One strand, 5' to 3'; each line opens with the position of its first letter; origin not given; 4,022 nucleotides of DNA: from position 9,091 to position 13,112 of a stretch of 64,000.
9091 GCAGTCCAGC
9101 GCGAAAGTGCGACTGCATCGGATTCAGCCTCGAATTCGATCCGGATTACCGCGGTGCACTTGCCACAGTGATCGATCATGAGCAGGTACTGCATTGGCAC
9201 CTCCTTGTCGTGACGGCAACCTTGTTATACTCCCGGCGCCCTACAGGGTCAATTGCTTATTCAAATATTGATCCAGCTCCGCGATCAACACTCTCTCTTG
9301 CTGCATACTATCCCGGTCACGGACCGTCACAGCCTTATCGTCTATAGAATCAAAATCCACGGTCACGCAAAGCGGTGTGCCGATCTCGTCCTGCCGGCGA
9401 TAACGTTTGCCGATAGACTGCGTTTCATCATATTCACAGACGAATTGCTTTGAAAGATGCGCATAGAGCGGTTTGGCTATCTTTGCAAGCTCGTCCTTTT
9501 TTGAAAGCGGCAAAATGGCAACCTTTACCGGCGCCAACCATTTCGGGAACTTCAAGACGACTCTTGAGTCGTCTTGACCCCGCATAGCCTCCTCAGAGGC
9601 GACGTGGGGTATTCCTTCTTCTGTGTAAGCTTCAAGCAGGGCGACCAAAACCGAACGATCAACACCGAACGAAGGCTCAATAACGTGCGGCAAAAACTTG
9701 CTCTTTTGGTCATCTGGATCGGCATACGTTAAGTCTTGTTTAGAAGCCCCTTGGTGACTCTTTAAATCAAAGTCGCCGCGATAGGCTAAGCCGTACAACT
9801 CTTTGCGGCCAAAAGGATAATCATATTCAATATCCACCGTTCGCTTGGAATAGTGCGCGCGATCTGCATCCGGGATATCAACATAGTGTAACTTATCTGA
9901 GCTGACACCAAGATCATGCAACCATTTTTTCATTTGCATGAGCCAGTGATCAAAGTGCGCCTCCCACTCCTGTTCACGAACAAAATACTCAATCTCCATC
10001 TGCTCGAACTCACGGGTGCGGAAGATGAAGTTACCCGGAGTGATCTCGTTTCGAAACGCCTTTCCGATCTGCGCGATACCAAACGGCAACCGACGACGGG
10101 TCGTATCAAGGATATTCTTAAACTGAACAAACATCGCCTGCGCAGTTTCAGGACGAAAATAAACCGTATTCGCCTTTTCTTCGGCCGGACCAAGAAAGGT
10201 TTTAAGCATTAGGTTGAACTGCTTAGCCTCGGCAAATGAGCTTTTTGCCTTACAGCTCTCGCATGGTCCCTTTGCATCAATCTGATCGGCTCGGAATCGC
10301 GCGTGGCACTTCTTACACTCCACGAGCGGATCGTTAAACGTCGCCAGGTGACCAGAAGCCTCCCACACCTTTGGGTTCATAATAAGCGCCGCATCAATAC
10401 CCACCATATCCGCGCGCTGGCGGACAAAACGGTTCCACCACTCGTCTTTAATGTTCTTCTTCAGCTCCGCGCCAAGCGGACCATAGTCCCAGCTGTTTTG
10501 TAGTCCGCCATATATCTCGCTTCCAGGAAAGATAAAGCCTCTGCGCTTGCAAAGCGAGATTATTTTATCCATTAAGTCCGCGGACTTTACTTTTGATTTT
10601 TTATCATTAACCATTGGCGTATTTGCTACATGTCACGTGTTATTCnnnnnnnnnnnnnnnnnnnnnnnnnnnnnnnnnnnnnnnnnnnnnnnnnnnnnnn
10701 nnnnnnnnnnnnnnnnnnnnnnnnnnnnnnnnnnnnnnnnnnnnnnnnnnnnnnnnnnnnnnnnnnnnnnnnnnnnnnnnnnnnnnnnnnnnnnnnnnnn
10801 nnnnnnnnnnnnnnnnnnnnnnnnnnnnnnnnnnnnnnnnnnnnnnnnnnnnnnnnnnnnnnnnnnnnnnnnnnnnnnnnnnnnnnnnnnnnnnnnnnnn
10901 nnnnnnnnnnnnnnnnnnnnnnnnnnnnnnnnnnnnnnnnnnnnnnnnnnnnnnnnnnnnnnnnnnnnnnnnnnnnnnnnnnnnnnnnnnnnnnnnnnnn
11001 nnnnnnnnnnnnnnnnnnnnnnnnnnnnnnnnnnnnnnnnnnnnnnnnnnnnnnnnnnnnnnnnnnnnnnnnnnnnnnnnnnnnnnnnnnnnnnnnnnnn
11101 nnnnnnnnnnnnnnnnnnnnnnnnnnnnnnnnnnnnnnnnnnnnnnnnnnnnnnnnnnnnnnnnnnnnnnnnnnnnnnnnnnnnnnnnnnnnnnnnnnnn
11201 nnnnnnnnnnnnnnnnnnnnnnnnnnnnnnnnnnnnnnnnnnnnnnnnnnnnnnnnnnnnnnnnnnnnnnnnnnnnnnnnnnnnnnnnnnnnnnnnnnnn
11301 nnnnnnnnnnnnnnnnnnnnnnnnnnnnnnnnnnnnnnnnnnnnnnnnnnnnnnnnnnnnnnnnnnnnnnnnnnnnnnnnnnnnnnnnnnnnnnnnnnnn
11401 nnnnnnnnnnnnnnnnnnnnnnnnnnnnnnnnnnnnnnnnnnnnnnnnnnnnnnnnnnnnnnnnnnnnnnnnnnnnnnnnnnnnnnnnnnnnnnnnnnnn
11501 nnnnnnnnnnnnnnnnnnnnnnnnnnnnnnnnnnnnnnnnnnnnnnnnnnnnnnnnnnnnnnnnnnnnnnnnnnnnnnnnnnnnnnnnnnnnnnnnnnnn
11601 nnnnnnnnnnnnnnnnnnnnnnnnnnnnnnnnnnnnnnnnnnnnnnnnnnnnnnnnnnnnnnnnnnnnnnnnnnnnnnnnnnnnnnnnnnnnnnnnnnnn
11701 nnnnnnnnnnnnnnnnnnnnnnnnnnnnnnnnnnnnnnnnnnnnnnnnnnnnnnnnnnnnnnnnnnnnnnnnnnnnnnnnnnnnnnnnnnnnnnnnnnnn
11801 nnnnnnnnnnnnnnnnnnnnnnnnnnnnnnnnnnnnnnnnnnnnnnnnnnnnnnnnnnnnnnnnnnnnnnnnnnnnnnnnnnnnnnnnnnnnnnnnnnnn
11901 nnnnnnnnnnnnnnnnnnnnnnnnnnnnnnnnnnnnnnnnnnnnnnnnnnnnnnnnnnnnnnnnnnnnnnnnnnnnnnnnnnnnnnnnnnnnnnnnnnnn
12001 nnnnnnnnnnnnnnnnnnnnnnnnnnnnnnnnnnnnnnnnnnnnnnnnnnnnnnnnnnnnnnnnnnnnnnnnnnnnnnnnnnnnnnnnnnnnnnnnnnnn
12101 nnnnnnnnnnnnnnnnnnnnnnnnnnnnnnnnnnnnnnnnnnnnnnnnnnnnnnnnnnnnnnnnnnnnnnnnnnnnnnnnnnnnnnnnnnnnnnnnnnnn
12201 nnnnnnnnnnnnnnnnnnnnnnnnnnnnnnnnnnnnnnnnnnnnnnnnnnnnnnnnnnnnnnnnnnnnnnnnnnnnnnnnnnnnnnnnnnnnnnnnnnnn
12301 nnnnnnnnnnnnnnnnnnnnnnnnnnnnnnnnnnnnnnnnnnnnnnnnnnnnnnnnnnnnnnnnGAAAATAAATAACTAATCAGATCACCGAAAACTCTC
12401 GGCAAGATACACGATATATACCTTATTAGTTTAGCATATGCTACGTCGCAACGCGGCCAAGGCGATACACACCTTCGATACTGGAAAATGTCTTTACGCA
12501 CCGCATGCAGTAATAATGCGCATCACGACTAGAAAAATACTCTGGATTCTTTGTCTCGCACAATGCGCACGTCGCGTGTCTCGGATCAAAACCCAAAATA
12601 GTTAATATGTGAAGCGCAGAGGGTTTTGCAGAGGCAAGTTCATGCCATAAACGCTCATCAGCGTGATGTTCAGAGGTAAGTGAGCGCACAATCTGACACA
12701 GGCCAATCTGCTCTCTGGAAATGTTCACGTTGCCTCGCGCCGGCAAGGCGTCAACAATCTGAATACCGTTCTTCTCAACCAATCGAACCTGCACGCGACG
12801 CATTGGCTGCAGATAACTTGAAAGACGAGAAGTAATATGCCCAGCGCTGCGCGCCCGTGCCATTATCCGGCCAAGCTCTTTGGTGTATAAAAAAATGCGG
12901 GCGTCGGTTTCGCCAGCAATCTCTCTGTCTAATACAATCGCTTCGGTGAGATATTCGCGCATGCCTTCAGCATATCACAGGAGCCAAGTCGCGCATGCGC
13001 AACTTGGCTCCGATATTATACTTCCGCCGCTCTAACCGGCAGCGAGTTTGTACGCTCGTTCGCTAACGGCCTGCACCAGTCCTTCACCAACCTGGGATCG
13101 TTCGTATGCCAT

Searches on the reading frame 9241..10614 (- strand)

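Call 19: search_protein_families(library=pfam, proteins=[window:9241-10614:-], max_evalue=0.000001)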
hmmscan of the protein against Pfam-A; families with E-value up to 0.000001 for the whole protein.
window:9241-10614:- (457 aa): 2 families
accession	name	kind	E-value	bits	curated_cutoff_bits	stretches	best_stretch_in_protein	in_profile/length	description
PF03129.25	HGTP_anticodon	-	8.2e-23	80.8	21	1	364-453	1-93/94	Anticodon binding domain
PF00587.30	tRNA-synt_2b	-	1.2e-12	48.7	29.3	1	148-326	8-176/179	tRNA synthetase class II core domain (G, H, P, S and T)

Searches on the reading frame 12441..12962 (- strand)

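Call 19: search_protein_families(library=pfam, proteins=[window:12441-12962:-], max_evalue=0.000001)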
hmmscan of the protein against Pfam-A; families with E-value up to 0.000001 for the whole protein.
window:12441-12962:- (173 aa): 1 family
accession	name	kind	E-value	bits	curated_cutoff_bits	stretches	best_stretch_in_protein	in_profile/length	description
PF11967.14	RecO_N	-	6.3e-12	45.8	27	1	1-70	1-71/80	Recombination protein O N terminal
